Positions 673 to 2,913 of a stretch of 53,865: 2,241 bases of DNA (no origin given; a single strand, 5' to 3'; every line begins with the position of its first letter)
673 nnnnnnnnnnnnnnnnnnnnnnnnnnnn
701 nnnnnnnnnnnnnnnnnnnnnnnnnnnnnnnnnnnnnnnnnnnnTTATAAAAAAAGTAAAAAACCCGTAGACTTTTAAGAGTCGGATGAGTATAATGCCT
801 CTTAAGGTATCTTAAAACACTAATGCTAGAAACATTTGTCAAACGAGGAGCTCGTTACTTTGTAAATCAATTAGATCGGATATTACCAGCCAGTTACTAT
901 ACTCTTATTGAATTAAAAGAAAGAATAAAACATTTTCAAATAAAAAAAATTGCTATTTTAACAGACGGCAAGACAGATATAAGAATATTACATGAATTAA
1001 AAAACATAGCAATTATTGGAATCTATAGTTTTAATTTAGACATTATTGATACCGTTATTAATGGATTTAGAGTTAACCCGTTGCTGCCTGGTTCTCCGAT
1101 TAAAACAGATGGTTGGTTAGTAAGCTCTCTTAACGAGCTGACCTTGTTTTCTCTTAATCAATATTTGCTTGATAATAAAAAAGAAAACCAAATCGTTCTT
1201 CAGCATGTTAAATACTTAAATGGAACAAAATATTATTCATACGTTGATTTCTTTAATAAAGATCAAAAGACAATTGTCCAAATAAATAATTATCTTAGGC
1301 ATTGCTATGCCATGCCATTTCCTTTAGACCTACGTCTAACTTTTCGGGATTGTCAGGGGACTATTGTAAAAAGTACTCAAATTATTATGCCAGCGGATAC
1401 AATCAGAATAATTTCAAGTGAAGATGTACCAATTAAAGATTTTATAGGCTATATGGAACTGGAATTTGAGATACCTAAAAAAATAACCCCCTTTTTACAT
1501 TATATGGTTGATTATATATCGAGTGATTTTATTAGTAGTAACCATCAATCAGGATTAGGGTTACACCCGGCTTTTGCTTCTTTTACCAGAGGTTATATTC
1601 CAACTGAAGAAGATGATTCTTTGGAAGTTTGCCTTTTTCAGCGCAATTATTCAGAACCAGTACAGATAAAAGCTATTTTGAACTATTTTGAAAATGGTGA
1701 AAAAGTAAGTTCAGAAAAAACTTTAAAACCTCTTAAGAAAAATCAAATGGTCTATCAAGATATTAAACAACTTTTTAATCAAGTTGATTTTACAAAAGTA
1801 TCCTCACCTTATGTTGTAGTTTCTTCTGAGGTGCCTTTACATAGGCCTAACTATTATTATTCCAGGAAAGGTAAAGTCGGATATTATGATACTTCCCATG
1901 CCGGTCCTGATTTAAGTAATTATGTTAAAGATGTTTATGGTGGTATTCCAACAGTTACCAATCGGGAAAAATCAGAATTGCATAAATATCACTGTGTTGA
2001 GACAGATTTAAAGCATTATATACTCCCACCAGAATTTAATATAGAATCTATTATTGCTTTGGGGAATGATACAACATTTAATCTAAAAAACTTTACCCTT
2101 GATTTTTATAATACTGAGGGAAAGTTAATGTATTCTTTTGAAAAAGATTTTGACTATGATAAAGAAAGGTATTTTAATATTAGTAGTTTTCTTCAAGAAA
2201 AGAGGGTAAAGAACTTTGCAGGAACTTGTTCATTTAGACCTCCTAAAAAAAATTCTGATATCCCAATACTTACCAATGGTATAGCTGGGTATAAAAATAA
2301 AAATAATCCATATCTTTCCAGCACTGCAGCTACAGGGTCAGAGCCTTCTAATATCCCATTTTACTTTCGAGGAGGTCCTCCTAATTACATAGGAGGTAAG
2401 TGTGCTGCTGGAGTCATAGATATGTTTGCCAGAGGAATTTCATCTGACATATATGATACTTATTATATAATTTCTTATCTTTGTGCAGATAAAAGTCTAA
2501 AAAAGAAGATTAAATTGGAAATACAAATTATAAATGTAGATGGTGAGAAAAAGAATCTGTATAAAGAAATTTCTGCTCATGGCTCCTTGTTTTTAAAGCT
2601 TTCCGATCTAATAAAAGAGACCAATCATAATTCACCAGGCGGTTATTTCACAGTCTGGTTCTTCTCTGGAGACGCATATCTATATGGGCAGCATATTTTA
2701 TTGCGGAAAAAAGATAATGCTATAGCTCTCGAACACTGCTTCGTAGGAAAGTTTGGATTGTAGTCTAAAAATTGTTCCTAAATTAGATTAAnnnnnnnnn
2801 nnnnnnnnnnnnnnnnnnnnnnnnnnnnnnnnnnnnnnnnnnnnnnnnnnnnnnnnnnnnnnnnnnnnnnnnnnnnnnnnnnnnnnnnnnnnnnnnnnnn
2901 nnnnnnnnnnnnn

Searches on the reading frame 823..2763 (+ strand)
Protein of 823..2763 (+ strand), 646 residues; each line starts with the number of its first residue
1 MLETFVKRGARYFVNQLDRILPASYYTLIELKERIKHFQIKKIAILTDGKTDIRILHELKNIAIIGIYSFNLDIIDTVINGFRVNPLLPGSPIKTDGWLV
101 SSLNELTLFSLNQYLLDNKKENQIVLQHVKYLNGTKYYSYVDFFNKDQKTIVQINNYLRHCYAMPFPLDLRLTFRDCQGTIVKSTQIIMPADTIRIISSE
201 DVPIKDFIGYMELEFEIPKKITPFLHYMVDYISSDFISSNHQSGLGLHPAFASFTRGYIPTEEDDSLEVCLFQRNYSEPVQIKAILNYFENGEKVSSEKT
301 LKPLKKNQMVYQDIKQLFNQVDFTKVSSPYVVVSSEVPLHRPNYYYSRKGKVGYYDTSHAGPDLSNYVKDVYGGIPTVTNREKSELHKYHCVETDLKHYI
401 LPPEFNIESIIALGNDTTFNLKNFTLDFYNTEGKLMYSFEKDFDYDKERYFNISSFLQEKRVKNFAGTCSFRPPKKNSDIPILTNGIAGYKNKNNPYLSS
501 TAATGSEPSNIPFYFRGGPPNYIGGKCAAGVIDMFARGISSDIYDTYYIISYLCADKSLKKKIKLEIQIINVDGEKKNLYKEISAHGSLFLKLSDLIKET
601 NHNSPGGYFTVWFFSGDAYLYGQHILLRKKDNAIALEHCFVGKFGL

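Call 3: search_protein_families(library=pfam, proteins=[window:823-2763:+], max_evalue=0.01)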
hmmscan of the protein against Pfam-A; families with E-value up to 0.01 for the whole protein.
window:823-2763:+ (646 aa): 0 families

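Call 4: search_protein_families(library=ncbifam, proteins=[window:823-2763:+], max_evalue=0.01)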
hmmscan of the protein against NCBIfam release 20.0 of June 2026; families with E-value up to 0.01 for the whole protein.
window:823-2763:+ (646 aa): 0 families

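Call 33: find_homologous_proteins(query=window:823-2763:+, max_evalue=0.001)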
Query window:823-2763:+ (646 aa): 55 proteins with E <= 0.001 among 8000 candidates.
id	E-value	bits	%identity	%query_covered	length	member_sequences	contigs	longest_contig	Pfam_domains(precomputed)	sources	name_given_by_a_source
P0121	0.0e+0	1219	79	100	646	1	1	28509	-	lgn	-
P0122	0.0e+0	1022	67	100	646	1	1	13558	-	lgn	-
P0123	3.4e-274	930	61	100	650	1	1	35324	-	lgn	-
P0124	7.4e-271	919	63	96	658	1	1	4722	-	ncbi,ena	-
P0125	2.4e-270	917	62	96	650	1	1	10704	-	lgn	-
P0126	7.0e-270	915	60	100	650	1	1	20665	-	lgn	-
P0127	1.8e-268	911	62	98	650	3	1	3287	-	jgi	-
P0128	1.6e-266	904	59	100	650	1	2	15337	-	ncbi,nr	ncbi:MAG: hypothetical protein KGJ58_02850 [Patescibacteria group bacterium]|nr:hypothetical protein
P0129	1.2e-265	901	60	96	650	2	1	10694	-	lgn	-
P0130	1.8e-265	901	60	98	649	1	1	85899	-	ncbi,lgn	-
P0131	9.0e-264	895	61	96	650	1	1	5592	-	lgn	-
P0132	1.5e-260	885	61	98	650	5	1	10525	-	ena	-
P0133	6.6e-259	879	56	100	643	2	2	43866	-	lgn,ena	-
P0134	1.1e-258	878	60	96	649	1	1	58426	-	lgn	-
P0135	3.7e-251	854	55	100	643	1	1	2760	-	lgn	-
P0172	3.8e-99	351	33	95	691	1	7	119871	-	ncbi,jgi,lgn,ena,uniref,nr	ncbi:MAG: hypothetical protein COV74_09655 [Candidatus Omnitrophica bacterium CG11_big_fil_rev_8_21_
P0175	6.5e-70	255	28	95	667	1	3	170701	-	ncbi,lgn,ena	-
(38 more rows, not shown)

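Call 40: find_related_loci(query=A2, collection=metagenome_contigs, flank=10000)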
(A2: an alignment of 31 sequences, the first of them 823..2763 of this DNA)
Query A2 (646 aa) in metagenome_contigs; peptide patterns used: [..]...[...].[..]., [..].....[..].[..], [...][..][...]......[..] (x = any residue, [..] = any of these).
447 stretches matched a pattern; 28 encode a relative of the query (tblastn E <= 1e-3); 27 distinct loci.
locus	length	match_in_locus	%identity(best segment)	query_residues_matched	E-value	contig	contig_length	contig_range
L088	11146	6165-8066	61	13-646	0e+0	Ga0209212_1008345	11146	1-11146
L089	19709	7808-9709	62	13-646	0e+0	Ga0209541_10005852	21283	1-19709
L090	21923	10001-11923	54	1-644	0e+0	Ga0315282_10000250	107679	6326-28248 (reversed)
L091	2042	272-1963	60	13-576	0e+0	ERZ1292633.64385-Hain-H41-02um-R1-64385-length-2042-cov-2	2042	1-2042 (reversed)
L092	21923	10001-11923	53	1-644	0e+0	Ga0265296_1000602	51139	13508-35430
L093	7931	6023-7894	54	25-646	0e+0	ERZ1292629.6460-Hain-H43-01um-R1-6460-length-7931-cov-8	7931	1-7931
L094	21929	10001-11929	52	1-646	0e+0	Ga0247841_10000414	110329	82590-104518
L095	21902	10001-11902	61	13-646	0e+0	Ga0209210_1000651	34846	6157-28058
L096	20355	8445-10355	49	1-646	0e+0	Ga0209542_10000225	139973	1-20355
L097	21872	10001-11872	45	30-646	0e+0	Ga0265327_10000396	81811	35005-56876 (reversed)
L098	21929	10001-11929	54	1-646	0e+0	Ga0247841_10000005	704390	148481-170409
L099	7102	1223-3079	42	30-646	6e-148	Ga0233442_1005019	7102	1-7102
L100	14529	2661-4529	33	30-642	1e-104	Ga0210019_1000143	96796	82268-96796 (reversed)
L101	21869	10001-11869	33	30-642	1e-104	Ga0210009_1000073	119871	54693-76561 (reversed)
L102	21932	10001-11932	42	1-646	0e+0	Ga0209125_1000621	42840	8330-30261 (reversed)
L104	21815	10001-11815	30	38-642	8e-91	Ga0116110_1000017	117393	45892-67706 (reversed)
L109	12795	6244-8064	29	38-642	1e-84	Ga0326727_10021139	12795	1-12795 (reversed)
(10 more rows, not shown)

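Call 46: search_protein_families(library=pfam, proteins=[L088:9259-9984:+, L102:7753-8934:+, L101:1396-2448:+, L089:11574-12533:+, L090:20504-21922:+, L109:8273-9415:-], max_evalue=0.001)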
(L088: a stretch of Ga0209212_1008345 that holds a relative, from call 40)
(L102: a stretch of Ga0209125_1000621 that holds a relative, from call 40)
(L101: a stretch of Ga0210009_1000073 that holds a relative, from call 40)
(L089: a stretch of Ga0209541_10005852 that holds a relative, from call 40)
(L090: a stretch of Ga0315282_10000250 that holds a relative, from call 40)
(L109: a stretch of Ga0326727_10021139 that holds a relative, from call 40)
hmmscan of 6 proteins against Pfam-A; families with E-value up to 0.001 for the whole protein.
L088:9259-9984:+ (241 aa): 3 families
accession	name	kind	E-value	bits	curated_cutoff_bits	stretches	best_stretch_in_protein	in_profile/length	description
PF02348.25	CTP_transf_3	-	6e-22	79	22.6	1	4-137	1-126/217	Cytidylyltransferase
PF12804.13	NTP_transf_3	-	0.00025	21.7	27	1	18-66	15-62/160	MobA-like NTP transferase domain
PF01128.25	IspD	-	0.00083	19.6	27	0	3-59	1-60/221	2-C-methyl-D-erythritol 4-phosphate cytidylyltransferase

L102:7753-8934:+ (393 aa): 2 families
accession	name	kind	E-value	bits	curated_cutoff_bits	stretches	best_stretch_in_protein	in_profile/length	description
PF00534.26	Glycos_transf_1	-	0.00022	21.3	26.4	1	101-269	12-163/172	Glycosyl transferases group 1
PF13692.12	Glyco_trans_1_4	-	0.00061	20.5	27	0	190-263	68-141/142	Glycosyl transferases group 1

L101:1396-2448:+ (350 aa): 2 families
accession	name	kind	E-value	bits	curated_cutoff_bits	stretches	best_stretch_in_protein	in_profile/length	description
PF03102.20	NeuB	-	2.9e-98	328.6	22.1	1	37-278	1-240/241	NeuB family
PF08666.17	SAF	-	3.2e-14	53.7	21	1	293-350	1-62/63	SAF domain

L089:11574-12533:+ (319 aa): 2 families
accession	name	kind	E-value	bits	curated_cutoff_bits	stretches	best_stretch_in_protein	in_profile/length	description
PF16363.11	GDP_Man_Dehyd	-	7.8e-31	108.2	27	1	10-308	5-330/332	GDP-mannose 4,6 dehydratase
PF01370.27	Epimerase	-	1.7e-30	106.6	20.9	1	10-243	6-240/240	NAD dependent epimerase/dehydratase family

L090:20504-21922:+ (473 aa): 2 families
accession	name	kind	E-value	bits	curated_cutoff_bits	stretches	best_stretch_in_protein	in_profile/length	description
PF04055.27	Radical_SAM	-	2.1e-20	74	29.5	1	209-367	4-165/166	Radical SAM superfamily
PF02310.24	B12-binding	-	1.2e-13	51.4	32.1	1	24-127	14-117/121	B12 binding domain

L109:8273-9415:- (380 aa): 0 families

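Call 48: predict_structure(alignment_id=A2)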
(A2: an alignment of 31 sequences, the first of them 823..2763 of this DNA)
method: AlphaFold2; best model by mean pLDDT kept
length: 646 residues; sequences in the alignment: 31
mean_pLDDT: 91.4   pTM: 0.90
mean pLDDT of the five models: 91.4, 91.2, 90.6, 89.1, 88.9
residues with pLDDT >= 90: 494; 70-90: 125; 50-70: 22; < 50: 5
segments of 3 or more residues with pLDDT < 50: 17-19
pLDDT, mean of each block of 10 residues (from residue 1): 69 55 86 95 95 90 94 92 90 93 94 95 96 93 93 95 93 97 97 95 92 95 92 96 84 85 95 94 94 93 95 96 93 91 94 90 80 90 93 94 96 88 94 96 88 96 95 86 93 94 90 84 72 94 98 91 96 97 97 98 96 93 97 95 60
secondary structure, 60 per line:
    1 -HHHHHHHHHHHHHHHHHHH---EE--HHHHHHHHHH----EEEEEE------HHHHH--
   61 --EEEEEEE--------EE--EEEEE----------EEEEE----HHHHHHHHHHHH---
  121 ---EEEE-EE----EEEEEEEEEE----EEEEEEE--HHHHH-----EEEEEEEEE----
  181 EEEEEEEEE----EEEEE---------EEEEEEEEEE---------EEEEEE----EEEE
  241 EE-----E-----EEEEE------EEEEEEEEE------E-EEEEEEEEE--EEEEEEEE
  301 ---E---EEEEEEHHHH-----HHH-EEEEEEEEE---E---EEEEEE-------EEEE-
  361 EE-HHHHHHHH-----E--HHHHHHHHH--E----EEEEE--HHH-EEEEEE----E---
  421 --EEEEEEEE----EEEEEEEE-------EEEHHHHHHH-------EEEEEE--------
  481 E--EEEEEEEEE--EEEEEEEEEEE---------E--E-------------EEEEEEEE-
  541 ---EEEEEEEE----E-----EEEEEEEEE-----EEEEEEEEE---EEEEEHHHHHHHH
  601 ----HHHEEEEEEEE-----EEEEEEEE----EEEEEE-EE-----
elements in order: H2-20 H28-37 E42-47 H54-58 E63-69 E82-86 E97-101 H106-117 E124-127 E135-144 E149-155 H158-162 E168-176 E181-189 E194-198 E208-217 E227-232 E237-242 E254-258 E265-273 E282-290 E293-300 E308-313 H314-317 E327-335 E343-348 E356-359 H364-371 H380-388 E396-400 E407-412 E423-430 E435-442 E450-452 H453-459 E467-472 E484-492 E495-505 E532-539 E544-551 E562-570 E576-584 E588-592 H593-600 E608-615 E621-628 E633-638

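Call 51: fold_search(model_id=the predicted structure, library=pdb)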
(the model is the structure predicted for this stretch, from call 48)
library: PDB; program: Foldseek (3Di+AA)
matches with E <= 10: 1081; with E <= 0.001: 40
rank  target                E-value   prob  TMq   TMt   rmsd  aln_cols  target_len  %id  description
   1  5fo7_A                4.1e-06  0.87  0.13  0.13  20.0       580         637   10  Crystal Structure of Human Complement C3b at 2.8 Angstrom resolution (released 2016-04-06)
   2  8uh2_A                1.1e-05  0.80  0.12  0.12  18.8       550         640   11  Complex of C3b with the inhibitor albicin (released 2024-05-08)
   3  8uin_G                1.3e-05  0.82  0.13  0.13  19.1       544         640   11  Structure of the C3bBb-albicin complex (released 2024-05-08)
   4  8eok_G                1.3e-05  0.75  0.13  0.13  21.6       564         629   10  Structure of the C3bB proconvertase in complex with lufaxin and factor Xa (released 2023-08-30)
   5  7zgj_A                1.6e-05  0.72  0.12  0.12  21.0       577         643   12  Trypanosoma brucei gambiense ISG65 in complex with human complement component C3 (released 2023-04-05)
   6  2a73_A                1.7e-05  0.82  0.14  0.14  19.0       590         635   11  Human Complement Component C3 (released 2005-09-27)
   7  8b0g_A                2.0e-05  0.35  0.09  0.06  21.4       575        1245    9  2C9, C5b9-CD59 structure (released 2023-02-22)
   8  2a74_D                2.1e-05  0.77  0.14  0.14  18.5       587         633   10  Human Complement Component C3c (released 2005-09-27)
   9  8beg_B                2.3e-05  0.54  0.11  0.11  41.9       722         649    9  Structure of Ig-like domains from PrgB (released 2022-11-30)
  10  9sv8_B                2.4e-05  0.72  0.13  0.13  18.5       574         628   10  Herpes simplex virus 2 delta28-73 glycoprotein C ectodomain in complex with C3b (released 2025-12-10)
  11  7qiv_A                2.5e-05  0.77  0.13  0.13  20.5       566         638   10  Structure of human C3b in complex with the EWE nanobody (released 2022-02-16)
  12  8beg_A                2.6e-05  0.60  0.11  0.11  40.0       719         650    9  Structure of Ig-like domains from PrgB (released 2022-11-30)
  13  8oq3_A                2.6e-05  0.57  0.13  0.07  24.4       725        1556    9  Structure of methylamine treated human complement C3 (released 2024-02-21)
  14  2ice_A                2.8e-05  0.80  0.13  0.13  19.9       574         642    9  CRIg bound to C3c (released 2006-11-07)
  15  2qki_A                4.0e-05  0.77  0.14  0.14  18.4       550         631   11  Human C3c in complex with the inhibitor compstatin (released 2007-08-14)
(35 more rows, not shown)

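Call 52: find_encoding_contigs(protein=P0175, flank=10000, max_places=1)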
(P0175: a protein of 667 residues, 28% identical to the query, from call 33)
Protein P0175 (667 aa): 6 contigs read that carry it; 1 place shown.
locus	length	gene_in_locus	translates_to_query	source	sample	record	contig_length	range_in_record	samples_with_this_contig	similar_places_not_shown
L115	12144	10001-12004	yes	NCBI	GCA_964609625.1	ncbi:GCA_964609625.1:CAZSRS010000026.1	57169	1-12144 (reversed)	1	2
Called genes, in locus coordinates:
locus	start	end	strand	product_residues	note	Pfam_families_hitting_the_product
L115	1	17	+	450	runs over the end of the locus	-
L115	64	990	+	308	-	PF00701:DHDPS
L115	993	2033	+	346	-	PF03102:NeuB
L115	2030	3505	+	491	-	-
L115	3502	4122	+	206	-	PF05711:TylF, PF13578:Methyltransf_24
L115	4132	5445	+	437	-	PF13524:Glyco_trans_1_2 (faint), PF20706:GT4-conflict, PF00534:Glycos_transf_1, PF13692:Glyco_trans_1_4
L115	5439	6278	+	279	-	PF05050:Methyltransf_21 (weak)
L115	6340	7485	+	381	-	PF02348:CTP_transf_3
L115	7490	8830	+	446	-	PF14559:TPR_19 (faint)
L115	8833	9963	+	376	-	PF01042:Ribonuc_L-PSP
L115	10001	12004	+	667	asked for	-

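Call 53: find_encoding_contigs(protein=P0172, flank=10000, max_places=1)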
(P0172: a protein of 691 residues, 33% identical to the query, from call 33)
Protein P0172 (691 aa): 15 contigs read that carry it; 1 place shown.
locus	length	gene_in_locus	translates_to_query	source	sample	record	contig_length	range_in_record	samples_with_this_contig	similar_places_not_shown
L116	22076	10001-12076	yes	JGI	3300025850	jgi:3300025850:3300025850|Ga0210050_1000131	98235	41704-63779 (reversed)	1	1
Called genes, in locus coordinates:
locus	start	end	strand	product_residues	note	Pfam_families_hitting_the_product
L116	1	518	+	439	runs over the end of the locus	PF00202:Aminotran_3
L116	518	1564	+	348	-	PF04101:Glyco_tran_28_C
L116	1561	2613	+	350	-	PF03102:NeuB, PF08666:SAF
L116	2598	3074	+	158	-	PF13302:Acetyltransf_3, PF13420:Acetyltransf_4 (weak), PF00583:Acetyltransf_1 (weak)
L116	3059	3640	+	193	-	PF13302:Acetyltransf_3, PF13420:Acetyltransf_4, PF13523:Acetyltransf_8 (weak), PF00583:Acetyltransf_1, PF08445:FR47 (weak)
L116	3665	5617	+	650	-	PF27878:PFTS_polysacc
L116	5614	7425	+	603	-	PF00664:ABC_membrane, PF00005:ABC_tran, PF02463:SMC_N (faint)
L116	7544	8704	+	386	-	-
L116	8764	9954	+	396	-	PF01042:Ribonuc_L-PSP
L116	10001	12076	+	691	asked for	-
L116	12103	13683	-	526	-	-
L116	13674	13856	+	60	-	-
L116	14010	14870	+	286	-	PF13489:Methyltransf_23 (weak), PF08241:Methyltransf_11, PF08242:Methyltransf_12, PF13649:Methyltransf_25, PF13847:Methyltransf_31 (weak)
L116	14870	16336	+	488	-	-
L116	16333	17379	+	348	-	PF03102:NeuB, PF08666:SAF (weak)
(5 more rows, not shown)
